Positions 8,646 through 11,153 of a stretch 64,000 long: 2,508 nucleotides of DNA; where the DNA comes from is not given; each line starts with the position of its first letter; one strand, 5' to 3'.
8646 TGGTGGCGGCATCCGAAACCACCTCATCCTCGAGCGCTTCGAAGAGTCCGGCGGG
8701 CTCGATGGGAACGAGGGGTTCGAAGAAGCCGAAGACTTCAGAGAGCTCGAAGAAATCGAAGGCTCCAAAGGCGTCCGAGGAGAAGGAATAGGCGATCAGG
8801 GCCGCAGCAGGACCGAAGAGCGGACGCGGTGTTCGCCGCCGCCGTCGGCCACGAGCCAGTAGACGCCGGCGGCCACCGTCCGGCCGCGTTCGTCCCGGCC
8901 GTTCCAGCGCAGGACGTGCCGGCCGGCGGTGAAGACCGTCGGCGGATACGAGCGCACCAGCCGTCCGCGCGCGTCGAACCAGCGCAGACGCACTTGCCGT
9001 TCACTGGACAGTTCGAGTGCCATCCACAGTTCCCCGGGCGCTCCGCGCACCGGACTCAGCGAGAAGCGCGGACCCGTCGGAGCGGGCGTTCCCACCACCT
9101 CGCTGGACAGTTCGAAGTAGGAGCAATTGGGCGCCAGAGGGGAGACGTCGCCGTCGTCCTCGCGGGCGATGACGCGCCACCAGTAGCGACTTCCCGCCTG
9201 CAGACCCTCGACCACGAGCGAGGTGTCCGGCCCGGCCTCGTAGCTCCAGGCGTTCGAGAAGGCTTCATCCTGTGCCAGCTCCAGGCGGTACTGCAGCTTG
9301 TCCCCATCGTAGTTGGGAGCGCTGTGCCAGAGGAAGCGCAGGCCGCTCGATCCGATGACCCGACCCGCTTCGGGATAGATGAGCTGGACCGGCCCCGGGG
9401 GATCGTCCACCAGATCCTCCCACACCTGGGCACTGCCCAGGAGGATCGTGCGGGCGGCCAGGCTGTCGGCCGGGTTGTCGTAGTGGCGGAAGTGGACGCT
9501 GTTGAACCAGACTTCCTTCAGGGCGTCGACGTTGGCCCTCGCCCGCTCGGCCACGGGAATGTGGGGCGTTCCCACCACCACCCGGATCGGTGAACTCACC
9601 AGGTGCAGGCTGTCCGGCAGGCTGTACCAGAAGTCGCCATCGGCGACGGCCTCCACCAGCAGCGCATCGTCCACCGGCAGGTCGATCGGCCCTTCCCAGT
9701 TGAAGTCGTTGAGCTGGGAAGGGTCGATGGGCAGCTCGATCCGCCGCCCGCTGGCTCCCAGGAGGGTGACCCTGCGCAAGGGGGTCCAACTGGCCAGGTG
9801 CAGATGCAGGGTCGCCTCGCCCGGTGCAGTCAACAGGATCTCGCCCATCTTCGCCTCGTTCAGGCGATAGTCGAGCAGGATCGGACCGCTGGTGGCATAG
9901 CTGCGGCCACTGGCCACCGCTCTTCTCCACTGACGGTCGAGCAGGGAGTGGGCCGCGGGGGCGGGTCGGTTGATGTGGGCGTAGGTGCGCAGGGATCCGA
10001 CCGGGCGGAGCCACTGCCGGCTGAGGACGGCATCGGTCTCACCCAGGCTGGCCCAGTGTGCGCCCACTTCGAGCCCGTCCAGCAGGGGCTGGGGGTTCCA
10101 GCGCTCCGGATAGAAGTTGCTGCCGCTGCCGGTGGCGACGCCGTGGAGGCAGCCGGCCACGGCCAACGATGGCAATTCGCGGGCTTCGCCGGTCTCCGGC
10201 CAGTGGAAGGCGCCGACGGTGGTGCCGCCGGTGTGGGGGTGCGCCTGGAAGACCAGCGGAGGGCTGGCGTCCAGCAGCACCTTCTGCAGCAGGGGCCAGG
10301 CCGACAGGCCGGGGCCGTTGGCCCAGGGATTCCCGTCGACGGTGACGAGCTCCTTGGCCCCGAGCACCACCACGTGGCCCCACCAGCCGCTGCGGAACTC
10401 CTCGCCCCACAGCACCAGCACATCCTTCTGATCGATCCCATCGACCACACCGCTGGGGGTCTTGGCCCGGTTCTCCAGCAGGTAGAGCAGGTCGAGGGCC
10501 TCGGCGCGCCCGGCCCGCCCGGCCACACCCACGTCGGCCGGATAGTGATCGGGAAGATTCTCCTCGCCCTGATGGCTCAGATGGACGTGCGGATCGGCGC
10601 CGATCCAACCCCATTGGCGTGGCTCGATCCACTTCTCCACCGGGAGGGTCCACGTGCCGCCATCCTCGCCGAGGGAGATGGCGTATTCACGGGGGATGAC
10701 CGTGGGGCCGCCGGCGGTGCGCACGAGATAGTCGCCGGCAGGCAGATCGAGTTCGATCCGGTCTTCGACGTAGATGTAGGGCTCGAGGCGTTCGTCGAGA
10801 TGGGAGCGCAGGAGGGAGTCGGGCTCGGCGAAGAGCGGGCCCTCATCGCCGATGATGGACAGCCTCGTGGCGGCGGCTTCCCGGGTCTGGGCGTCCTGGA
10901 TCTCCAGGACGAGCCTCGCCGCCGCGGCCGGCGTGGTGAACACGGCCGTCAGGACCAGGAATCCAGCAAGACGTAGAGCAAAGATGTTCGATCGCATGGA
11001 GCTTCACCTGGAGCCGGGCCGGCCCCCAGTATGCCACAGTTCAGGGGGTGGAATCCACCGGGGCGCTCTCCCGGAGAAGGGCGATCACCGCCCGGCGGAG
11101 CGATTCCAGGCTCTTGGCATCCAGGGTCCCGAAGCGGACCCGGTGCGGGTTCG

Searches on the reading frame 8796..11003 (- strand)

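Call 47: search_protein_families(library=pfam, proteins=[window:8796-11003:-], max_evalue=0.01)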
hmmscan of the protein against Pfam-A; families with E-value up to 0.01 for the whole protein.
window:8796-11003:- (735 aa): 3 families
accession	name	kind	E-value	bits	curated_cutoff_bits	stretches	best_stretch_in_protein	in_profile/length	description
PF13860.13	FlgD_ig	-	1.1e-07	32.1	27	1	666-718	20-72/79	FlgD Ig-like domain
PF00041.27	fn3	-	0.0005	20.7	25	1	550-620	11-75/84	Fibronectin type III domain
PF25788.1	Ig_Rha78A_N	-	0.0017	19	27.4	1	550-624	15-94/105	Rha78A-like, N-terminal immunoglobulin domain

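Call 59: search_protein_families(library=ncbifam, proteins=[window:8796-11003:-], max_evalue=0.1)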
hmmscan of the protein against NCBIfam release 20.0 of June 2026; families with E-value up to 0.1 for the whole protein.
window:8796-11003:- (735 aa): 3 families
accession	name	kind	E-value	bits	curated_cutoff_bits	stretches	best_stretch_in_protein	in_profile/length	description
NF038032.1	CehA_McbA_metalo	domain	3.1e-22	79.4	80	1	132-431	1-278/315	CehA/McbA family metallohydrolase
NF005176.1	PRK06655.1-1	equivalog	0.0048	16.8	230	1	667-722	95-150/197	flagellar hook assembly protein FlgD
NF009277.0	PRK12634.1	equivalog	0.098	12.7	333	0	670-720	123-173/221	flagellar basal body rod modification protein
